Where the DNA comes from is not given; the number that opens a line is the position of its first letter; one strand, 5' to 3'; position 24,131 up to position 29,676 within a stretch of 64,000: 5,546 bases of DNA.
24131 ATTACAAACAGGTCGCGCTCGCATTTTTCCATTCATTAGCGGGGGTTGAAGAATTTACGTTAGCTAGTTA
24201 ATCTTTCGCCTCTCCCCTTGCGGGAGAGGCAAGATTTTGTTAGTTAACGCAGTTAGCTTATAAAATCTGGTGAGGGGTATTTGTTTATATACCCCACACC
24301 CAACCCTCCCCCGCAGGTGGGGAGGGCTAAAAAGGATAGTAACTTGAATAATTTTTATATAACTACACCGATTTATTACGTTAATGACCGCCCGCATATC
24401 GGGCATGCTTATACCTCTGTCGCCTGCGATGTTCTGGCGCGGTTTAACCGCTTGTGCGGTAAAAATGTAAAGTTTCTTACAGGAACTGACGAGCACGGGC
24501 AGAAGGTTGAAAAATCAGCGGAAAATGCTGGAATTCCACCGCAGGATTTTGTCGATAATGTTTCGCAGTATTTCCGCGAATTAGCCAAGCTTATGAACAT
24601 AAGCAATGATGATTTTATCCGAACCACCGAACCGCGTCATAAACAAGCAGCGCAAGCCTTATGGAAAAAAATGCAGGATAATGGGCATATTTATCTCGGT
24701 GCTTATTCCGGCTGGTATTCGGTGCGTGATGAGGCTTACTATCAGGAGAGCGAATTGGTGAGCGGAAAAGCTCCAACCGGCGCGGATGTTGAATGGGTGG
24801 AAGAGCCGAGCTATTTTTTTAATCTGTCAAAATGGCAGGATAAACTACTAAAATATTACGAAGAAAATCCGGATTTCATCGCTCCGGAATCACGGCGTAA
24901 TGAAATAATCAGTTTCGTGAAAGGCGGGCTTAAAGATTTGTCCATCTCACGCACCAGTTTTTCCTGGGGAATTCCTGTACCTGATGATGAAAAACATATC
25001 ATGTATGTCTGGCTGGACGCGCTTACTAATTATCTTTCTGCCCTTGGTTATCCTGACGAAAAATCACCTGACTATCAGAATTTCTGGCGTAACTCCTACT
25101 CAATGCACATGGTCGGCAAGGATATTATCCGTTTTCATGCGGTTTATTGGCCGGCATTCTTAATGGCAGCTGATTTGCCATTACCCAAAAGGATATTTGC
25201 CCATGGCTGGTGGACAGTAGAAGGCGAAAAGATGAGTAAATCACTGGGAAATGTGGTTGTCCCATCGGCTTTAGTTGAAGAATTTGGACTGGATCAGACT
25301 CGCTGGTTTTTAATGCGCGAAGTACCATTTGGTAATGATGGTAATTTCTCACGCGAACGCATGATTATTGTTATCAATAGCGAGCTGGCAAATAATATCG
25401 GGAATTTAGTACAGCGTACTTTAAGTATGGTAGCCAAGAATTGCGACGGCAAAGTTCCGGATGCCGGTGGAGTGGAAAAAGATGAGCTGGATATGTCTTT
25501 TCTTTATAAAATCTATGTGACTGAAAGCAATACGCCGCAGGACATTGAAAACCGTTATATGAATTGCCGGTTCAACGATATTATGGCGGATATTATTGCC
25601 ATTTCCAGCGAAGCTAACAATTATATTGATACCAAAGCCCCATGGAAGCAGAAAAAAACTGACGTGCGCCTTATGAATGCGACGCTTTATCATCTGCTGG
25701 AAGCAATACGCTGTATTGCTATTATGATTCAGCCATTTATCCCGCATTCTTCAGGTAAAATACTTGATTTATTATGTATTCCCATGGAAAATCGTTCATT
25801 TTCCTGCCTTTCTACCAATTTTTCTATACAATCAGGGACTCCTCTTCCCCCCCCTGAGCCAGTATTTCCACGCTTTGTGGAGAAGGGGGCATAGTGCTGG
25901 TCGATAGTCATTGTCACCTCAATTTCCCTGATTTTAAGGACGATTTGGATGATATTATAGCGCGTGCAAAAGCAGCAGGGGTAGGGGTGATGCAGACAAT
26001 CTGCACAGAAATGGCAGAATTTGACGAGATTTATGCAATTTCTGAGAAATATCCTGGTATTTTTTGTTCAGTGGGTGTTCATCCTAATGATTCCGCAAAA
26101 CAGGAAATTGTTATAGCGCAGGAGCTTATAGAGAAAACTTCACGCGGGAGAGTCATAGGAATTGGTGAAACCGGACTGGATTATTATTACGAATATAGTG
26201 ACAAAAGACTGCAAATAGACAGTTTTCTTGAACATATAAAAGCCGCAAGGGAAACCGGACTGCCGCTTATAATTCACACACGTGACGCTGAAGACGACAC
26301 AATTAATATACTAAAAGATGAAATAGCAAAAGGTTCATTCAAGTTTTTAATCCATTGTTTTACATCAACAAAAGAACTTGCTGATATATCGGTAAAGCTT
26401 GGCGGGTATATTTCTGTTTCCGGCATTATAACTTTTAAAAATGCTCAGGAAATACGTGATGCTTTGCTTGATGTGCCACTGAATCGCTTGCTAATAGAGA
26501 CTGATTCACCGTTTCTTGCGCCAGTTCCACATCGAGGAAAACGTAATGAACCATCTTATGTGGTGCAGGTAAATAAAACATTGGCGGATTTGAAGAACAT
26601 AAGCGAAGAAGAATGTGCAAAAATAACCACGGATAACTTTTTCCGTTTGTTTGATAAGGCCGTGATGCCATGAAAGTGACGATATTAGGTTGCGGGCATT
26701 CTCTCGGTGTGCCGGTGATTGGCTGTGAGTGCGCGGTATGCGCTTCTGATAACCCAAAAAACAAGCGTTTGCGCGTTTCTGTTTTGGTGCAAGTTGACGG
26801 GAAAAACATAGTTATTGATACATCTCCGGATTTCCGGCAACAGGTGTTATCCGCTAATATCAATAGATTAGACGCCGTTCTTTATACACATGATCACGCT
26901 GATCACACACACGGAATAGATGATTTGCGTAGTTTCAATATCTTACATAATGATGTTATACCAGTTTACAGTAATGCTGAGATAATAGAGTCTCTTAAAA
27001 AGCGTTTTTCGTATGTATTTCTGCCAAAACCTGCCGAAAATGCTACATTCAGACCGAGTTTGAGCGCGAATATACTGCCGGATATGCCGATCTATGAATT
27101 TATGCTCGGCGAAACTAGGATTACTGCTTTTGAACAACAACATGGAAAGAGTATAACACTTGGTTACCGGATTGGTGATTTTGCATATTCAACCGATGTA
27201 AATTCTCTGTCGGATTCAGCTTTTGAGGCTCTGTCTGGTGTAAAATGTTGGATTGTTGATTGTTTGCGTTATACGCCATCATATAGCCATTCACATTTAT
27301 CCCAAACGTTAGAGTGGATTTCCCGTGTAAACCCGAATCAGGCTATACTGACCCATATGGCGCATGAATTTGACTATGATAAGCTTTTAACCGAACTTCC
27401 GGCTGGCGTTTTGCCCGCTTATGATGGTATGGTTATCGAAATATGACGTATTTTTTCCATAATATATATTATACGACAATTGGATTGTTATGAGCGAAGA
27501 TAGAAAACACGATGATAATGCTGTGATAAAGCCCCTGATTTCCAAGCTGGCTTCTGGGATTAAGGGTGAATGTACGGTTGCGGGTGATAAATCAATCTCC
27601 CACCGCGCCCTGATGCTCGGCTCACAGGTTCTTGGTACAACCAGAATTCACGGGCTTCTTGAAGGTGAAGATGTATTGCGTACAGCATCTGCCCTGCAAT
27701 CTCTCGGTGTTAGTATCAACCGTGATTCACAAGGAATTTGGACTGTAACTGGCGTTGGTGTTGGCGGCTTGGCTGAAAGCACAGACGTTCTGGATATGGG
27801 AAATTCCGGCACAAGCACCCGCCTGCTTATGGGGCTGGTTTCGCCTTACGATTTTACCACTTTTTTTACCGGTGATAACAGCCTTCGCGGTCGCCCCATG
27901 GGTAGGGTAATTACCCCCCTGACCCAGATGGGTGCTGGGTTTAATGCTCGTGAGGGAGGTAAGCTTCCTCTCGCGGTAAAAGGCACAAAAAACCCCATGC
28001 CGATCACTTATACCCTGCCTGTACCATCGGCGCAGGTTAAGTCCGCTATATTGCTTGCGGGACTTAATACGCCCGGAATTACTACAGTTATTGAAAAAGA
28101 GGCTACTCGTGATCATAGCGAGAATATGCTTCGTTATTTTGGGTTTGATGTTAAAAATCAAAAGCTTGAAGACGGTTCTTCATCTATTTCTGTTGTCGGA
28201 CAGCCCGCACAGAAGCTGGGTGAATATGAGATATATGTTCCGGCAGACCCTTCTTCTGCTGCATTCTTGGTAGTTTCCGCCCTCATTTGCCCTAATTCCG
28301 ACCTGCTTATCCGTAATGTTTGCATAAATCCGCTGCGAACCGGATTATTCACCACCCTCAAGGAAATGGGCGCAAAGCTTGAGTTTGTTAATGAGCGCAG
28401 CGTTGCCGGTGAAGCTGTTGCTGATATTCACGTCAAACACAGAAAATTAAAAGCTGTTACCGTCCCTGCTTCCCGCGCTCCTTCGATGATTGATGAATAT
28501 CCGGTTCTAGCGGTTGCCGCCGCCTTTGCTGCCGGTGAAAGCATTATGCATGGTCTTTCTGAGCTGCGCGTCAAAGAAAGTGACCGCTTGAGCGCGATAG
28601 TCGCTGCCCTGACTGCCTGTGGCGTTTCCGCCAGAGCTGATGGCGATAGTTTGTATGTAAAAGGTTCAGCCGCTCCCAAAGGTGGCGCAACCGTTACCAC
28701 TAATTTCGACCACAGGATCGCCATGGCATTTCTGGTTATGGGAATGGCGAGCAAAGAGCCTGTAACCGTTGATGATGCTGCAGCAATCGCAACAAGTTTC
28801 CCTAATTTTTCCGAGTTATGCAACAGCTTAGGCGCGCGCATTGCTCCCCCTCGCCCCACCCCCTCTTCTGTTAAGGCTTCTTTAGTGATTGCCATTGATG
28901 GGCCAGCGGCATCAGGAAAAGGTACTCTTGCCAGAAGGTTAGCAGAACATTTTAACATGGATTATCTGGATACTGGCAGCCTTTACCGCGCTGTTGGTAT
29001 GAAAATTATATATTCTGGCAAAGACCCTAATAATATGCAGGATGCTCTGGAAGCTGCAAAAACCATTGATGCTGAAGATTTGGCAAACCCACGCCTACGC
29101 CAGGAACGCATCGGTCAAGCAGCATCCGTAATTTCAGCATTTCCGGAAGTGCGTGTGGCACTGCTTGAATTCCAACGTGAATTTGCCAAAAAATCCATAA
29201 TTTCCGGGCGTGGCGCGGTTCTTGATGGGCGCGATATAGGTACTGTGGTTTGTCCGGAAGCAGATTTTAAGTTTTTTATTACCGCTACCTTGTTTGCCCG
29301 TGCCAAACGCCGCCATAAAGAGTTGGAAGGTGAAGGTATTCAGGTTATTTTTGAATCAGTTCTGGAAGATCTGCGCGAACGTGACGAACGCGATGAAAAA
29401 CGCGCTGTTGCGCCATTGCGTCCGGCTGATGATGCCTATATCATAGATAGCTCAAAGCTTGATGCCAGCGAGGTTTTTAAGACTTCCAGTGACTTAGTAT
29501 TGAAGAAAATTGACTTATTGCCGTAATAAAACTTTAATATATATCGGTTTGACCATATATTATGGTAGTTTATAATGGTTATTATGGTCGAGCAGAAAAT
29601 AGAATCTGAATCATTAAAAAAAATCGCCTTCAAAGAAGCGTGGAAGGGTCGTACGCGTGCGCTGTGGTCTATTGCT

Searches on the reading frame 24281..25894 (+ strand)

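Call 44: search_protein_families(library=ncbifam, proteins=[window:24281-25894:+], max_evalue=1e-10)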
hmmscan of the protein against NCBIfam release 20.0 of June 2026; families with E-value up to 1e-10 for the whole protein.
window:24281-25894:+ (537 aa): 17 families
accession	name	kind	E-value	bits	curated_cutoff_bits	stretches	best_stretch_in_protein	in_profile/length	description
NF008900.0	PRK12267.1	equivalog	2.4e-206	687.1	598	1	23-532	4-510/648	methionine--tRNA ligase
TIGR00398.1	metG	equivalog_domain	1.3e-159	532.3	336.35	2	168-518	174-515/530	methionine--tRNA ligase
NF008860.0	PRK11893.2-2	equivalog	3.7e-113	379.5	761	3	265-494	322-543/583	methionine--tRNA ligase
NF001100.0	PRK00133.1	equivalog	2.8e-103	346.7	587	2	158-503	169-508/676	methionine--tRNA ligase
TIGR00422.1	valS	equivalog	2.6e-35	121.7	612.1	2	237-495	447-696/863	valine--tRNA ligase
NF009687.0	PRK13208.1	equivalog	3.8e-32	111.3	738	2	237-496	455-703/801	valine--tRNA ligase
TIGR00392.1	ileS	equivalog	4.3e-25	88.1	621.4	1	237-496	532-787/861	isoleucine--tRNA ligase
NF008957.0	PRK12300.1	subfamily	1.4e-24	86.2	677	1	300-493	609-774/946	leucine--tRNA ligase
NF004349.1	PRK05729.1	equivalog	1.6e-24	86.2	704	1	239-494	439-679/860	valine--tRNA ligase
TIGR00396.1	leuS_bact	equivalog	1.5e-23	82.9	548.4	1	13-194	19-205/843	leucine--tRNA ligase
TIGR00395.1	leuS_arch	equivalog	4.2e-17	61.5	648.5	0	275-492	576-770/938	leucine--tRNA ligase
NF008859.0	PRK11893.2-1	equivalog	2.2e-16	59.9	553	0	194-362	197-374/498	methionine--tRNA ligase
NF000540.1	alt_ValS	exception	3.7e-16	58.3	900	0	272-416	525-664/827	valine--tRNA ligase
NF011492.0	PRK14900.1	equivalog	9.8e-14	50.2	1783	0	239-423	455-635/1044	valine--tRNA ligase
TIGR00435.1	cysS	equivalog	1.2e-13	51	340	0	271-385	218-330/466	cysteine--tRNA ligase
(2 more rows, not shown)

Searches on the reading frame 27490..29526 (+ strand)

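Call 44: search_protein_families(library=ncbifam, proteins=[window:27490-29526:+], max_evalue=1e-10)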
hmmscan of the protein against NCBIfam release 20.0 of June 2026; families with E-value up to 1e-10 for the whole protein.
window:27490-29526:+ (678 aa): 8 families
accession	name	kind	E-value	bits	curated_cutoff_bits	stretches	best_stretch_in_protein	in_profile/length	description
NF011381.1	PRK14806.1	equivalog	3.5e-136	455.3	902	1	21-451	309-730/733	bifunctional prephenate dehydrogenase/3-phosphoshikimate 1-carboxyvinyltransferase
TIGR01356.1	aroA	equivalog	9.9e-119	396.8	287.25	1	26-449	1-414/415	3-phosphoshikimate 1-carboxyvinyltransferase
NF008816.0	PRK11860.1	equivalog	1.9e-92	310.5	943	1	23-664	14-648/662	bifunctional 3-phosphoshikimate 1-carboxyvinyltransferase/cytidylate kinase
TIGR00017.1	cmk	equivalog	3.3e-50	170.8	135.55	1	465-665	3-212/217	(d)CMP kinase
NF010004.0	PRK13477.1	equivalog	8.6e-44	149.8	524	1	466-665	287-498/514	bifunctional pantoate--beta-alanine ligase/(d)CMP kinase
NF007071.0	PRK09518.1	equivalog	1.9e-38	132.5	953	1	464-669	4-224/706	bifunctional cytidylate kinase/GTPase Der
NF006873.0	PRK09369.1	subfamily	4e-15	55.4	297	1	24-452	12-415/419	UDP-N-acetylglucosamine 1-carboxyvinyltransferase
TIGR01072.1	murA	equivalog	1.5e-13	50.3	392.7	1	24-452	12-415/416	UDP-N-acetylglucosamine 1-carboxyvinyltransferase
